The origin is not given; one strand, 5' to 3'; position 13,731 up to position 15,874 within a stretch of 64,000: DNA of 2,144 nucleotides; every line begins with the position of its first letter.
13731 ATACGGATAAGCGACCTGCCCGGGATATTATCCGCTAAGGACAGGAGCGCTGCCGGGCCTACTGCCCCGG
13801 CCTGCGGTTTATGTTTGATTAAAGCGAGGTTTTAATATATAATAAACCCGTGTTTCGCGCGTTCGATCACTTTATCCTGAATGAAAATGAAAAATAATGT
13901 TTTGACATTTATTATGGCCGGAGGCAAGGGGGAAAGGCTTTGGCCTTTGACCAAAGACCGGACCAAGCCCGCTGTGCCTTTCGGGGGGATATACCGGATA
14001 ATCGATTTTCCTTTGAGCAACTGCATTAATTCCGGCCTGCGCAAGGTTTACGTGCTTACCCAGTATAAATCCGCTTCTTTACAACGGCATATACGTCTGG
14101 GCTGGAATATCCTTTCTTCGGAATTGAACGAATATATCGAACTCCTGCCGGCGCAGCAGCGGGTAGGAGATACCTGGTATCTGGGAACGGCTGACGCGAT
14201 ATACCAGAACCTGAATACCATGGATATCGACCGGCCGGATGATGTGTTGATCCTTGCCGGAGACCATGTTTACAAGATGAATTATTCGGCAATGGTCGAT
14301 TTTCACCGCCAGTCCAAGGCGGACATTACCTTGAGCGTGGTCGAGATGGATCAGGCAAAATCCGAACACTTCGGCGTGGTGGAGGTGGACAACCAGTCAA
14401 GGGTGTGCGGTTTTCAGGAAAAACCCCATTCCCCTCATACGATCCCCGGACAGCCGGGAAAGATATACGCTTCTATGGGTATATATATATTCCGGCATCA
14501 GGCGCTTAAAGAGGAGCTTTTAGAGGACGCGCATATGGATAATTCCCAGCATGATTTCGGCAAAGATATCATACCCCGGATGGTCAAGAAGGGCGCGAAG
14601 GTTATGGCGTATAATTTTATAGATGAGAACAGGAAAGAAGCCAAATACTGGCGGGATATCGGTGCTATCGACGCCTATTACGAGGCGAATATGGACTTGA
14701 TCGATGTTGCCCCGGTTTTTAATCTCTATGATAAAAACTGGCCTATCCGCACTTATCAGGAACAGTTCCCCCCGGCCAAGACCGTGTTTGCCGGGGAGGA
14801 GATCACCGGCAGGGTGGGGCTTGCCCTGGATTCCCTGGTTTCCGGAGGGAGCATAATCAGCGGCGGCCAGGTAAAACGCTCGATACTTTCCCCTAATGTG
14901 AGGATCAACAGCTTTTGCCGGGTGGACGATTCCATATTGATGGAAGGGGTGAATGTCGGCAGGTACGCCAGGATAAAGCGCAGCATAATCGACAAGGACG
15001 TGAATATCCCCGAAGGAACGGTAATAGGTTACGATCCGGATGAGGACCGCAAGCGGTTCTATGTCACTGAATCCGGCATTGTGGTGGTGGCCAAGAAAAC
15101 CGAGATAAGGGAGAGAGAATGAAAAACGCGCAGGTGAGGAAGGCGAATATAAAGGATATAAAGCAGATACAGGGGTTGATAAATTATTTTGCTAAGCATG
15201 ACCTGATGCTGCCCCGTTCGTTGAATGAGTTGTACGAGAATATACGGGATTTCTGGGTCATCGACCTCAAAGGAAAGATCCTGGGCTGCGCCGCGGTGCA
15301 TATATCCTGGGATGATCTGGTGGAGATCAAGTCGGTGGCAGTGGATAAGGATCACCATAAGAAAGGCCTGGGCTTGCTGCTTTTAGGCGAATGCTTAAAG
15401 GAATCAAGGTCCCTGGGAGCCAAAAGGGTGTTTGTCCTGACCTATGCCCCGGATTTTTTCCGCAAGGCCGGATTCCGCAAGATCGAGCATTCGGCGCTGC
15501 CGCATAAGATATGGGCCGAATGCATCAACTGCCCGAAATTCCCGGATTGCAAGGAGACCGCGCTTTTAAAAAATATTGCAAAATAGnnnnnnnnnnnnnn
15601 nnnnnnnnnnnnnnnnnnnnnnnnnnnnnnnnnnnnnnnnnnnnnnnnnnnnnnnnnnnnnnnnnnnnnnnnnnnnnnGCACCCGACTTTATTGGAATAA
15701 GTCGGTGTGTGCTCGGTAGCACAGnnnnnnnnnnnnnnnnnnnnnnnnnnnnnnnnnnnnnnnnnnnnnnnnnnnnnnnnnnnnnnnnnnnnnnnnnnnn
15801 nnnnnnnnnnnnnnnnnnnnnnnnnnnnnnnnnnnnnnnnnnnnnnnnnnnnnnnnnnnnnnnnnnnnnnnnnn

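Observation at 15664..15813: Repeat family A: palindromic units ending in a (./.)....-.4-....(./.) hairpin fused to a Shine-Dalgarno, placed directly before start codons of acd and htrA and upstream of the recA promoter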

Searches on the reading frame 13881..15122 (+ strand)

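Call 12: search_protein_families(library=pfam, proteins=[window:13881-15122:+])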
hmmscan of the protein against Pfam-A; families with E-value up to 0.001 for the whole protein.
window:13881-15122:+ (413 aa): 5 families
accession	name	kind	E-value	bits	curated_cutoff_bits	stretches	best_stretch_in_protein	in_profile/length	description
PF00483.29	NTP_transferase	-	1.9e-66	224.6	21.2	1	10-273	3-242/245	Nucleotidyl transferase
PF24894.1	Hexapep_GlmU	-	1.5e-39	134.7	23.3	1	297-403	1-104/104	GlmU-like, C-terminal hexapeptide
PF25247.1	LbH_GLGC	-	6.3e-10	39.6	27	1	357-411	74-132/135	GLGC left-handed parallel beta-helix domain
PF25084.1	LbH_EIF2B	-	4.5e-08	33.5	54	1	321-382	26-87/105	EIF2B subunit epsilon LbH domain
PF12804.13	NTP_transf_3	-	0.00012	22.7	27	1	10-152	2-121/160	MobA-like NTP transferase domain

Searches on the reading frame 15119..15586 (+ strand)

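Call 12: search_protein_families(library=pfam, proteins=[window:15119-15586:+])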
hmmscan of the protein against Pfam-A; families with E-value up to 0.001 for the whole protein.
window:15119-15586:+ (155 aa): 3 families
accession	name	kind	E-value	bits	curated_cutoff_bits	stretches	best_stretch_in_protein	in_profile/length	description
PF00583.31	Acetyltransf_1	-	1.1e-13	52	20.7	1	21-119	11-116/116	Acetyltransferase (GNAT) family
PF13508.13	Acetyltransf_7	-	3.3e-12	47.1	27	1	43-120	3-83/84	Acetyltransferase (GNAT) domain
PF13673.13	Acetyltransf_10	-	3.2e-08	34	23.6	1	32-124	19-112/128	Acetyltransferase (GNAT) domain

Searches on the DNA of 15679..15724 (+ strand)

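Call 27: build_rna_model(alignment_id=A3, structure=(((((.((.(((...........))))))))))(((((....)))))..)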
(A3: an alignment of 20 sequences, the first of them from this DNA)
Model R1 built from alignment A3 (20 sequences, 49 columns); structure: as given.
model positions 46; base pairs 15; branch points 1; effective number of sequences 20; information 1.059 bits per position. Calibrated on 0.2 Mb of random sequence (short: E-values are rough).
structure used (alignment columns):
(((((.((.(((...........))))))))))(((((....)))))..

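Call 28: search_with_rna_model(model_id=R1, sources=[window, L003, L007, L008, L010, L012, L013, L014], max_evalue=10)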
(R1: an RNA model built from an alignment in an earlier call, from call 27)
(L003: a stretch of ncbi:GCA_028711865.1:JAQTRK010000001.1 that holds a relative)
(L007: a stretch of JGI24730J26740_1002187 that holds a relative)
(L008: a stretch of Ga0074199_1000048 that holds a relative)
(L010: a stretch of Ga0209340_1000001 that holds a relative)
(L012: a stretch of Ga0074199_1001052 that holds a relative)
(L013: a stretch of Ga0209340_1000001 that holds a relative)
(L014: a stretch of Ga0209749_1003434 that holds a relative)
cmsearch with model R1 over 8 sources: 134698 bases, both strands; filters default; matches with E-value up to 10: 40.
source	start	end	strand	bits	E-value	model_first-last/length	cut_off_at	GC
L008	13301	13348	+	63.1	1.2e-12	1-46/46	no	0.56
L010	2346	2390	+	62.6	1.6e-12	1-46/46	no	0.51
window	24929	24973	+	61.9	2.3e-12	1-46/46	no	0.47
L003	8628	8672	+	61.9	2.3e-12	1-46/46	no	0.47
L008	13179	13226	+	60.4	5.3e-12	1-46/46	no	0.6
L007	197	241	+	60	6.6e-12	1-46/46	no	0.51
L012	10471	10515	-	60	6.6e-12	1-46/46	no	0.51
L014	5553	5597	-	60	6.6e-12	1-46/46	no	0.51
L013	575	622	-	59.9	6.9e-12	1-46/46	no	0.58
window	15757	15804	+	59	1.1e-11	1-46/46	no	0.56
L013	820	865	-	59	1.1e-11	1-46/46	no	0.54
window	15679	15724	+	57.4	2.7e-11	1-46/46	no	0.52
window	26241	26288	+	56.4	4.8e-11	1-46/46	no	0.58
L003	9941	9988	+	56.4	4.8e-11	1-46/46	no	0.58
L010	2133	2178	+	51.4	7e-10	1-46/46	no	0.59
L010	2076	2120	+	47.1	7.7e-09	1-46/46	no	0.44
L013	882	929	-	46.5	1e-08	1-46/46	no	0.44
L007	154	196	+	45.5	1.8e-08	1-44/46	no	0.4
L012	10516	10558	-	41.6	1.5e-07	1-44/46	no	0.37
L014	5598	5640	-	41.6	1.5e-07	1-44/46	no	0.37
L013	653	698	-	40.7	2.5e-07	1-46/46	no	0.61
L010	2299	2344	+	39.3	5.3e-07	1-46/46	no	0.46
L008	13257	13293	+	39.2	5.5e-07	1-46/46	no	0.54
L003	3193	3281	+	38.6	7.8e-07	1-46/46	no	0.48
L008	13045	13133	+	32.8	1.9e-05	1-46/46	no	0.55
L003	8372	8459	+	32.5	2.2e-05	1-46/46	no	0.49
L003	8543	8627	+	32.4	2.3e-05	1-44/46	no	0.45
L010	2210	2237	+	28.4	0.0002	3-28/46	no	0.57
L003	9898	9934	+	28.2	0.00023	1-46/46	no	0.46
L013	758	785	-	20.6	0.014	3-28/46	no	0.54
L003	9853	9891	+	19.2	0.03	1-46/46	no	0.64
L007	138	182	-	16.4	0.14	1-46/46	no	0.38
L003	16598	16640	-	15.4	0.24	1-46/46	no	0.63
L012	10530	10574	+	14.3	0.45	1-46/46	no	0.36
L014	5612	5656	+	14.3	0.45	1-46/46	no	0.36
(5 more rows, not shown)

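Call 34: search_with_rna_model(model_id=R1, sources=[L016, L017, L018, L019, L020, L021], max_evalue=1)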
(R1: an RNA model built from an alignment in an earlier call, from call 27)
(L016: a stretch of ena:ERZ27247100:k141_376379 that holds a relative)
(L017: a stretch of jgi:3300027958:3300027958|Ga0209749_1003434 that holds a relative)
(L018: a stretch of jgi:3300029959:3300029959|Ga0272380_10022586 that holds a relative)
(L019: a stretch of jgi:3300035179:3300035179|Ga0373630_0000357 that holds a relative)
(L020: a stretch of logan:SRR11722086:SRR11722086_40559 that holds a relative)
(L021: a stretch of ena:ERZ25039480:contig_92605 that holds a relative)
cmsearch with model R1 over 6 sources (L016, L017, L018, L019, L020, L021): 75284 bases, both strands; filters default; matches with E-value up to 1: 7.
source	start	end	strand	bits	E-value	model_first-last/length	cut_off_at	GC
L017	3091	3135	+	60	3.7e-12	1-46/46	no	0.51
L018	344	388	+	60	3.7e-12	1-46/46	no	0.51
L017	3048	3090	+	41.6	8.5e-08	1-44/46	no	0.37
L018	301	343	+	41.6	8.5e-08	1-44/46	no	0.37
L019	4771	4820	+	16.1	0.091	1-46/46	no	0.56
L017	3032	3076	-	14.3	0.25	1-46/46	no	0.36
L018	285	329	-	14.3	0.25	1-46/46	no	0.36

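Call 43: search_with_rna_model(model_id=R1, sources=[L022, L023, L024, L025, L026, L028], max_evalue=1)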
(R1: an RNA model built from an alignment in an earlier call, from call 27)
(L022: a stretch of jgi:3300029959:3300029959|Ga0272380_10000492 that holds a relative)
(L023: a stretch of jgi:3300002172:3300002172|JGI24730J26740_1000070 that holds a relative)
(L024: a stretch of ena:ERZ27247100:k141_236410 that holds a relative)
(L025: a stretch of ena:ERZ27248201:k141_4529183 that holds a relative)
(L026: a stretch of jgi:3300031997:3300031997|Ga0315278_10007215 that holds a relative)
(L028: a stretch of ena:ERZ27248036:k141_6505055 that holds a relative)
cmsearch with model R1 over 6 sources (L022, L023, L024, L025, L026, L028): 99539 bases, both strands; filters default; matches with E-value up to 1: 12.
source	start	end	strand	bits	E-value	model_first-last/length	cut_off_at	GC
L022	9942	9989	+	63.1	9.1e-13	1-46/46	no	0.56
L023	9942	9989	+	63.1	9.1e-13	1-46/46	no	0.56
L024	9942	9989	+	63.1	9.1e-13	1-46/46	no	0.56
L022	9820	9867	+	60.4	3.9e-12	1-46/46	no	0.6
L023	9820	9867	+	60.4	3.9e-12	1-46/46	no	0.6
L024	9820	9867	+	60.4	3.9e-12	1-46/46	no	0.6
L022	9898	9934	+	39.2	4e-07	1-46/46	no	0.54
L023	9898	9934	+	39.2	4e-07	1-46/46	no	0.54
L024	9898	9934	+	39.2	4e-07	1-46/46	no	0.54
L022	9686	9774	+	32.8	1.4e-05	1-46/46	no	0.55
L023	9686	9774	+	32.8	1.4e-05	1-46/46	no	0.55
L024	9686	9774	+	32.8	1.4e-05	1-46/46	no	0.55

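Call 57: search_with_rna_model(model_id=R1, sources=[L030, L032, L033, L034, L035, L036, L037], max_evalue=1)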
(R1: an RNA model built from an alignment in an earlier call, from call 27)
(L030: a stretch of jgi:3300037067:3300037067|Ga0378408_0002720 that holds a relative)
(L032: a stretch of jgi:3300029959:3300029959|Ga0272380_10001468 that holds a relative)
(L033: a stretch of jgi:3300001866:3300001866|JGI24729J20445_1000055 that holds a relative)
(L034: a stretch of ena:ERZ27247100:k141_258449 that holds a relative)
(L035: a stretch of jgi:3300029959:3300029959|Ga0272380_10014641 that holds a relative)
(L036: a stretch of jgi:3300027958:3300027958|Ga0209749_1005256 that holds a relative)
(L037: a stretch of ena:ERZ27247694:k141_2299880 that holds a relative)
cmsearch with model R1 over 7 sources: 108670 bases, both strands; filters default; matches with E-value up to 1: 20.
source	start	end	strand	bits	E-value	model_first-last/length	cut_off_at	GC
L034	4746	4793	+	60.1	5e-12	1-46/46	no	0.65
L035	589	636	+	60.1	5e-12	1-46/46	no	0.65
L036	1033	1080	+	60.1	5e-12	1-46/46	no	0.65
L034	4670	4715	+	48.4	3e-09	1-46/46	no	0.63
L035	513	558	+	48.4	3e-09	1-46/46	no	0.63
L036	957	1002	+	48.4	3e-09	1-46/46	no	0.63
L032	19150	19194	+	47.5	4.9e-09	1-46/46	no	0.44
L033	19150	19194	+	47.5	4.9e-09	1-46/46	no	0.44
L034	8683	8728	+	41.6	1.2e-07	1-46/46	no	0.57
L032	4490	4534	+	39.3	4.3e-07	1-46/46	no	0.64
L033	4490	4534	+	39.3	4.3e-07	1-46/46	no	0.64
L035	4511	4555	+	36.3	2.1e-06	1-46/46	no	0.4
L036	4955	4999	+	36.3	2.1e-06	1-46/46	no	0.4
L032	13883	13928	+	33.6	9.6e-06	1-46/46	no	0.59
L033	13883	13928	+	33.6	9.6e-06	1-46/46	no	0.59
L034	4606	4654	+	29.7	8.1e-05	1-46/46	no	0.45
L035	449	497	+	29.7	8.1e-05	1-46/46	no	0.45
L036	893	941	+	29.7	8.1e-05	1-46/46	no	0.45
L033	19066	19148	+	23.5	0.0023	1-46/46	no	0.46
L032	19066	19148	+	23.5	0.0023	1-46/46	no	0.45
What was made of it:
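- Tried and rejected: The downstream extension (L030) contained no units (call 57).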

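Call 67: search_with_rna_model(model_id=R1, sources=[window, L003, L007, L008, L010, L013, L032, L034, L035], max_evalue=0.001, make_alignment=true)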
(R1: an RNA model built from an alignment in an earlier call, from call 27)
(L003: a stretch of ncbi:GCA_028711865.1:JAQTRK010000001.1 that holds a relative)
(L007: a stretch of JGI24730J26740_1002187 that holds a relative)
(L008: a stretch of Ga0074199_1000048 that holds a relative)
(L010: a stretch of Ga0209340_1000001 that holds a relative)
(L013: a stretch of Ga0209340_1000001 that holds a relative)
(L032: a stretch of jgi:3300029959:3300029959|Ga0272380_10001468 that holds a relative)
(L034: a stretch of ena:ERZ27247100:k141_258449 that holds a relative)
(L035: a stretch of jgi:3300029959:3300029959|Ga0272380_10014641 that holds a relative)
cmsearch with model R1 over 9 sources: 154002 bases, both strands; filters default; matches with E-value up to 0.001: 39.
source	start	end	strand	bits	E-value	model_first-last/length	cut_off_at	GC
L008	13301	13348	+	63.1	1.4e-12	1-46/46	no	0.56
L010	2346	2390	+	62.6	1.8e-12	1-46/46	no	0.51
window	24929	24973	+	61.9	2.7e-12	1-46/46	no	0.47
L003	8628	8672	+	61.9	2.7e-12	1-46/46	no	0.47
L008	13179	13226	+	60.4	6.1e-12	1-46/46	no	0.6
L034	4746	4793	+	60.1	7.1e-12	1-46/46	no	0.65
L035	589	636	+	60.1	7.1e-12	1-46/46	no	0.65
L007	197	241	+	60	7.5e-12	1-46/46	no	0.51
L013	575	622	-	59.9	7.8e-12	1-46/46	no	0.58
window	15757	15804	+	59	1.3e-11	1-46/46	no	0.56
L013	820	865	-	59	1.3e-11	1-46/46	no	0.54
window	15679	15724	+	57.4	3e-11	1-46/46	no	0.52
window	26241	26288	+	56.4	5.5e-11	1-46/46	no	0.58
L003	9941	9988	+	56.4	5.5e-11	1-46/46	no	0.58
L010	2133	2178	+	51.4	8e-10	1-46/46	no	0.59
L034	4670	4715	+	48.4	4.3e-09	1-46/46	no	0.63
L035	513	558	+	48.4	4.3e-09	1-46/46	no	0.63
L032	19150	19194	+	47.5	6.9e-09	1-46/46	no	0.44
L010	2076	2120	+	47.1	8.8e-09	1-46/46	no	0.44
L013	882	929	-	46.5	1.2e-08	1-46/46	no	0.44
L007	154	196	+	45.5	2e-08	1-44/46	no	0.4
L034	8683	8728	+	41.6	1.7e-07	1-46/46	no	0.57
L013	653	698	-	40.7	2.9e-07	1-46/46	no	0.61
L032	4490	4534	+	39.3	6.1e-07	1-46/46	no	0.64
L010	2299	2344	+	39.3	6.1e-07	1-46/46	no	0.46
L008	13257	13293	+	39.2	6.2e-07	1-46/46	no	0.54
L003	3193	3281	+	38.6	8.9e-07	1-46/46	no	0.48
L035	4511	4555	+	36.3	3e-06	1-46/46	no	0.4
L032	13883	13928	+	33.6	1.4e-05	1-46/46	no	0.59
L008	13045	13133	+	32.8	2.1e-05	1-46/46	no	0.55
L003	8372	8459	+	32.5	2.5e-05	1-46/46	no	0.49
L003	8543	8627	+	32.4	2.6e-05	1-44/46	no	0.45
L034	4606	4654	+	29.7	0.00012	1-46/46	no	0.45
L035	449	497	+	29.7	0.00012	1-46/46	no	0.45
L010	2210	2237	+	28.4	0.00023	3-28/46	no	0.57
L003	9898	9934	+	28.2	0.00026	1-46/46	no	0.46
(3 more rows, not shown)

Alignment A4: 39 matches aligned to the model, 101 columns, each read 5' to 3' on its own strand. Consensus structure (alignment columns), stored with it:
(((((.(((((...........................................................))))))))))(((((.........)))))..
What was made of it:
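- On REP/BIME (RAYT-associated): All covariance-model hits with E < 0.01 within an array are on the same strand, head-to-tail (calls 28, 57, 67).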
